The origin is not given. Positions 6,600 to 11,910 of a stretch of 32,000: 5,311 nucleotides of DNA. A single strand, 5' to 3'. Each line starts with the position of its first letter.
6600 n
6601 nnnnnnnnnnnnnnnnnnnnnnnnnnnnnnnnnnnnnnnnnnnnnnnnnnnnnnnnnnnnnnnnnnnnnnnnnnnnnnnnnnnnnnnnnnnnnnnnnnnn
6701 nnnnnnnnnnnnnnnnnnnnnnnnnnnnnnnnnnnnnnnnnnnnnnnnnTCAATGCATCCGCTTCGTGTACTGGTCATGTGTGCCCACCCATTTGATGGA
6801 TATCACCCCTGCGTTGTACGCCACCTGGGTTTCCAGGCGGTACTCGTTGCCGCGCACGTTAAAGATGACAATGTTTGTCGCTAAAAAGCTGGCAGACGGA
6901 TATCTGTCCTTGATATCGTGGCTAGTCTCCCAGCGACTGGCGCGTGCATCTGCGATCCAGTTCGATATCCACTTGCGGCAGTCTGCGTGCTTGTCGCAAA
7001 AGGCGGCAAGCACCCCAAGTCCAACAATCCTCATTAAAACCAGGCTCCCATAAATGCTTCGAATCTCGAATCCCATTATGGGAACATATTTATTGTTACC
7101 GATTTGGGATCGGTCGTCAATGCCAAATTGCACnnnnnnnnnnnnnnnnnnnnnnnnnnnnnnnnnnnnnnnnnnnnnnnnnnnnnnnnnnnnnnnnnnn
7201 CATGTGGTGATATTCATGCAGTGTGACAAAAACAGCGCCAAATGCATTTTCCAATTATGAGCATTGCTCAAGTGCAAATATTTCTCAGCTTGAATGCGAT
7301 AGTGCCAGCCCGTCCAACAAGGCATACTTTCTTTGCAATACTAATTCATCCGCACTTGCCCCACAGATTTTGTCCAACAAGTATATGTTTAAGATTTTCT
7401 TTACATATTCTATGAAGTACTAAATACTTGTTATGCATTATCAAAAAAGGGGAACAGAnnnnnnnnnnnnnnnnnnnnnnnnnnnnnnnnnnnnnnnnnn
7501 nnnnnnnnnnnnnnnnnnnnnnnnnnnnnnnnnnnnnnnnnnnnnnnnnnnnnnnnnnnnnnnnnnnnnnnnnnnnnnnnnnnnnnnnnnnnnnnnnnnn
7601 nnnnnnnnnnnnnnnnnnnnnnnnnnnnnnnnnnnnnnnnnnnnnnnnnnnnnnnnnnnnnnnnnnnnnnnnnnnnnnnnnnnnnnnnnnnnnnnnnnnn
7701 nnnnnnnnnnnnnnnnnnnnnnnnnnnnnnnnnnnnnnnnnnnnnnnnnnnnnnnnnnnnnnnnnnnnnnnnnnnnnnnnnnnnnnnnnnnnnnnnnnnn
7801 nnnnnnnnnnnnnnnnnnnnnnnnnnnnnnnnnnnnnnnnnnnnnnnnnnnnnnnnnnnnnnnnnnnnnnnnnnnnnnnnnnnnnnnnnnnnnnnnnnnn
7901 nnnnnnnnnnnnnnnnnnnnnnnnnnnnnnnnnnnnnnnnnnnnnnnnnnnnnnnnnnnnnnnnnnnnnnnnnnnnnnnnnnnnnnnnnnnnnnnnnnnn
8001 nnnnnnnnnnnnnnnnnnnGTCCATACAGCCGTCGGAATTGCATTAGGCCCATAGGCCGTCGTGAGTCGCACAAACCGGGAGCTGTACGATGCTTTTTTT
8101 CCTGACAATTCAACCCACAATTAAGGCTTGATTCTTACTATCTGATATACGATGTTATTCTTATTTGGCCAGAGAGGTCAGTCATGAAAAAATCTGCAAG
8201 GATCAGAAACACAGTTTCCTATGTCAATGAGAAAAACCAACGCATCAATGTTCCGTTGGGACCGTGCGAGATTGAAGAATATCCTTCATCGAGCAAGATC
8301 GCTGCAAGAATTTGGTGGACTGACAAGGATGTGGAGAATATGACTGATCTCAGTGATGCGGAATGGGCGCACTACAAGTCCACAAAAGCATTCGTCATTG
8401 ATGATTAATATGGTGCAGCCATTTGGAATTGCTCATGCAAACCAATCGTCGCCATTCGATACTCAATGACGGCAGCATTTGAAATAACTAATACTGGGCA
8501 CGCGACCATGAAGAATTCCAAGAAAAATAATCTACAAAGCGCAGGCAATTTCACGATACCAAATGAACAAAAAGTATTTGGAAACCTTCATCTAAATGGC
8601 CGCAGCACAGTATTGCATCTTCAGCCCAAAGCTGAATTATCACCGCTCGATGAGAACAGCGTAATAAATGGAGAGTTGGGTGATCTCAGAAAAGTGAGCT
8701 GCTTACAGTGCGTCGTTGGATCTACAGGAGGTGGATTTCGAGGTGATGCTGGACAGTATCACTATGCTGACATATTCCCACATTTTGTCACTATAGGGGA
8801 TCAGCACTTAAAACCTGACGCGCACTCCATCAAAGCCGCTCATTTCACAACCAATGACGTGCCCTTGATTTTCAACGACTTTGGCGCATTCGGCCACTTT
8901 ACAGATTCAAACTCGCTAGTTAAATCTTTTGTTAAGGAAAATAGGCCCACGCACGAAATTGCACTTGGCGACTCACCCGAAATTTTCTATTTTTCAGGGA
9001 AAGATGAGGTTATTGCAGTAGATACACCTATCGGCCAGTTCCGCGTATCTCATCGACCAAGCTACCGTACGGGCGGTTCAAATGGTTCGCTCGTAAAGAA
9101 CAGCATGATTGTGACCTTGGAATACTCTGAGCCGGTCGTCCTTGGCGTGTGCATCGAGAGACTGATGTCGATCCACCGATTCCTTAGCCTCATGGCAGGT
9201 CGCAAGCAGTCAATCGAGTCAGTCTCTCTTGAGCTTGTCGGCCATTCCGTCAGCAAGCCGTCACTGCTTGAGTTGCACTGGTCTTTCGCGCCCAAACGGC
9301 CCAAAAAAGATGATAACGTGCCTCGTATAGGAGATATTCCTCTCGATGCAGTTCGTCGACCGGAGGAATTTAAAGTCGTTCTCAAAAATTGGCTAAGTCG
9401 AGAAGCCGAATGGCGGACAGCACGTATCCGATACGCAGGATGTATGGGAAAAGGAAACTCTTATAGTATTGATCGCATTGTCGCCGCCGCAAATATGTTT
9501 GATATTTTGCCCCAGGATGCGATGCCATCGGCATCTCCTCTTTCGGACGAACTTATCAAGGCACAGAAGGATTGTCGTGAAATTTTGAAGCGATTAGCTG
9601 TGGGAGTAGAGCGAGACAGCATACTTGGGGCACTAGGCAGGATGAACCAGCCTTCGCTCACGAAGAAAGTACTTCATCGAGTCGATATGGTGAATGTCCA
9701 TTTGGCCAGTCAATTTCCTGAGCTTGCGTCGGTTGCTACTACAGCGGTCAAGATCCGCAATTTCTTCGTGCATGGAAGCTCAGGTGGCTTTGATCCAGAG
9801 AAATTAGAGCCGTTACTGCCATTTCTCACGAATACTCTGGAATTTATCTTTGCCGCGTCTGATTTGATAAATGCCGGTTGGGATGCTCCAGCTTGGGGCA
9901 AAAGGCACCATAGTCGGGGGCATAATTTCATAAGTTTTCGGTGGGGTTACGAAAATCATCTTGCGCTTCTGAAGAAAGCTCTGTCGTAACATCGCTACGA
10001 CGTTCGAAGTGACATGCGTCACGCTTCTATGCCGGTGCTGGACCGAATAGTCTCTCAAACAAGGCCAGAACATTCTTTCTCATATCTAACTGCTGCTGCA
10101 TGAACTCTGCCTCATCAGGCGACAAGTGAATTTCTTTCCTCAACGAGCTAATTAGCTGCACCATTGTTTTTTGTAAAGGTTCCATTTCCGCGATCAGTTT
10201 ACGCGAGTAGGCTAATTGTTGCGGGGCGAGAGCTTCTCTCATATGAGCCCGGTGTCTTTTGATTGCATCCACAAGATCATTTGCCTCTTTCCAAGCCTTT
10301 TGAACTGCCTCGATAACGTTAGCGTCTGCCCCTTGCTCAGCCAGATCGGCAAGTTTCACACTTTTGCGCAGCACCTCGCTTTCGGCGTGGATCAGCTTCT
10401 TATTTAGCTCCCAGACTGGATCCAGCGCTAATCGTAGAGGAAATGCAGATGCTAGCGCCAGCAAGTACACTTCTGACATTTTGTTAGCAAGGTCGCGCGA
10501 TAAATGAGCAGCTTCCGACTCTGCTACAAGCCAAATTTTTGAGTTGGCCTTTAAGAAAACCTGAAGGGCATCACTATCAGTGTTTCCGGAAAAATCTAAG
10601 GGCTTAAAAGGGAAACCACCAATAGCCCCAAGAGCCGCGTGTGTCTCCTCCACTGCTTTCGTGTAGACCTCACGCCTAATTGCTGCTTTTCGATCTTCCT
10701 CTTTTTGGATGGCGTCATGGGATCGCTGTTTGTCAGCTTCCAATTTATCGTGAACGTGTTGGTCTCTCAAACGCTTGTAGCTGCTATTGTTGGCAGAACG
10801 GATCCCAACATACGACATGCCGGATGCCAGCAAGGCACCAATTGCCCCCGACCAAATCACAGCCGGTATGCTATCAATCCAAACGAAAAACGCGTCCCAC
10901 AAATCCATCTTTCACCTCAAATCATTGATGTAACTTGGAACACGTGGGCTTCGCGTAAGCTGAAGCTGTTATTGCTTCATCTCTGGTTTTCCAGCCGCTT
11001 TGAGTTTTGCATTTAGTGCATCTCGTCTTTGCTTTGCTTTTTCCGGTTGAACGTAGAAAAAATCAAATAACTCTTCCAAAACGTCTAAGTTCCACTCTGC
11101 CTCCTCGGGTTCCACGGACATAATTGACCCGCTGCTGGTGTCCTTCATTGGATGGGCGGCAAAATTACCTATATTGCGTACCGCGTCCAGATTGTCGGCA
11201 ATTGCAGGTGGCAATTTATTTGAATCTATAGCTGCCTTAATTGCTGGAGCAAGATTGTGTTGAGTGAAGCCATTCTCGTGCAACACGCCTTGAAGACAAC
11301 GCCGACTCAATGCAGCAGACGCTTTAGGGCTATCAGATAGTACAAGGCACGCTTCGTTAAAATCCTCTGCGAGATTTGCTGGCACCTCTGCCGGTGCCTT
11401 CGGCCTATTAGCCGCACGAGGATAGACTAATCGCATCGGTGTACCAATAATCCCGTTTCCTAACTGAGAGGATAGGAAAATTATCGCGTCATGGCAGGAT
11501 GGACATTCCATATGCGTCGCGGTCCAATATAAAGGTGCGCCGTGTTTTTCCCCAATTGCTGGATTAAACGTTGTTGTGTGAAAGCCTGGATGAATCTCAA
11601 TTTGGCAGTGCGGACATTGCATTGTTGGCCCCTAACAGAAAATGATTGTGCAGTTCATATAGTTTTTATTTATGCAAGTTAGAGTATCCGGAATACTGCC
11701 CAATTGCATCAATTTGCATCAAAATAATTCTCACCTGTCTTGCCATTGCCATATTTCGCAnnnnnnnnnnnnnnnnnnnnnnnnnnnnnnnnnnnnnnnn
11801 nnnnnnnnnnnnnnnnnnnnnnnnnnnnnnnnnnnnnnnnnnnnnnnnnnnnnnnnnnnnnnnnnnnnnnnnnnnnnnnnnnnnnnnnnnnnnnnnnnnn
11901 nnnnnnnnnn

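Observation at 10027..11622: Two-gene cassette: Zn-ribbon/DUF4145-like protein plus a membrane-anchored all-helical protein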

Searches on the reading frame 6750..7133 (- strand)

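Call 34: search_protein_families(library=pfam, proteins=[window:6750-7133:-], max_evalue=0.001)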
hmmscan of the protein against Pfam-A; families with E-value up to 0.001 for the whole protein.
window:6750-7133:- (127 aa): 1 family
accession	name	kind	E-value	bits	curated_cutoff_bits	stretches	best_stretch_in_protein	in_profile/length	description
PF09907.15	HigB_toxin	-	8.3e-22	77.7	27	1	54-124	3-73/74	HigB_toxin, RelE-like toxic component of a toxin-antitoxin system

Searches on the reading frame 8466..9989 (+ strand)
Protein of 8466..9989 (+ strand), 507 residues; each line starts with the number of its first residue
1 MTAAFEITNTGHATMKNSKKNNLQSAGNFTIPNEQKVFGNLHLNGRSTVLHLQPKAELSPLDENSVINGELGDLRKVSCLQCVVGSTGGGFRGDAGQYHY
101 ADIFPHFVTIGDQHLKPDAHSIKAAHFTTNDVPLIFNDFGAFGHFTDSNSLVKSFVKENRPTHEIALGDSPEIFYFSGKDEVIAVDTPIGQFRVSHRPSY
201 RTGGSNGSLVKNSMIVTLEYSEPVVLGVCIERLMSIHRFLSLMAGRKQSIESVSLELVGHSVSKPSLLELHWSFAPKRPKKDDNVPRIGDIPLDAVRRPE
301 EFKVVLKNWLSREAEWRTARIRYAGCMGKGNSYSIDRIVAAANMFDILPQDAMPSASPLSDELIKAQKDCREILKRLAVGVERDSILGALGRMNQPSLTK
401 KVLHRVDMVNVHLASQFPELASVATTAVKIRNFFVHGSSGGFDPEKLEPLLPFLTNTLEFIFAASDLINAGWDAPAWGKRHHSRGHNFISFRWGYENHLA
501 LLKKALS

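Call 4: search_protein_families(library=pfam, proteins=[window:8466-9989:+], max_evalue=0.1)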
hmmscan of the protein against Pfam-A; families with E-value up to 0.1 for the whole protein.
window:8466-9989:+ (507 aa): 2 families
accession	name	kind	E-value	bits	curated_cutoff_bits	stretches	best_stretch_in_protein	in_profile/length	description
PF18862.6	ApeA_NTD1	-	1.4e-17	64.5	25.5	1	26-309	3-271/271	ApeA N-terminal domain 1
PF18739.6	HEPN_Apea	-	2e-08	35.2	24.4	1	340-474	2-134/136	Apea-like HEPN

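Call 5: search_protein_families(library=padloc, proteins=[window:8466-9989:+], max_evalue=0.1)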
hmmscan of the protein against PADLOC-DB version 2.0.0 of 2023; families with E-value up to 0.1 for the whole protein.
window:8466-9989:+ (507 aa): 3 families
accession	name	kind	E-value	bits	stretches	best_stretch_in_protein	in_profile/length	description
PDLC05046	PDC-S58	-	0.0074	13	0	367-437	318-388/452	-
PDLC05044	PDC-S58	-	0.0083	13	1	26-96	20-90/451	-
PDLC01680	Cas13-ApeA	-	0.015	13.2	1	301-440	9-143/175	Cas13-ApeA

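Call 6: search_protein_families(library=ncbifam, proteins=[window:8466-9989:+], max_evalue=0.1)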
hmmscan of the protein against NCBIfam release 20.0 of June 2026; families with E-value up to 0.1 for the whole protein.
window:8466-9989:+ (507 aa): 0 families

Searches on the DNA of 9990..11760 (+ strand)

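Call 9: search_dna_similar(query=window:9990-11760:+, collection=ecoli_genomes, mode=near)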
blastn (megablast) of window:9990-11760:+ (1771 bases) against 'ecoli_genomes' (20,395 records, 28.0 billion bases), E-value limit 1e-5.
No match.

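Call 10: search_dna_similar(query=window:9990-11760:+, collection=plasmids, mode=near)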
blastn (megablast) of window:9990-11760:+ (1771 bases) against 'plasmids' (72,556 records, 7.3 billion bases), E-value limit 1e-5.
No match.
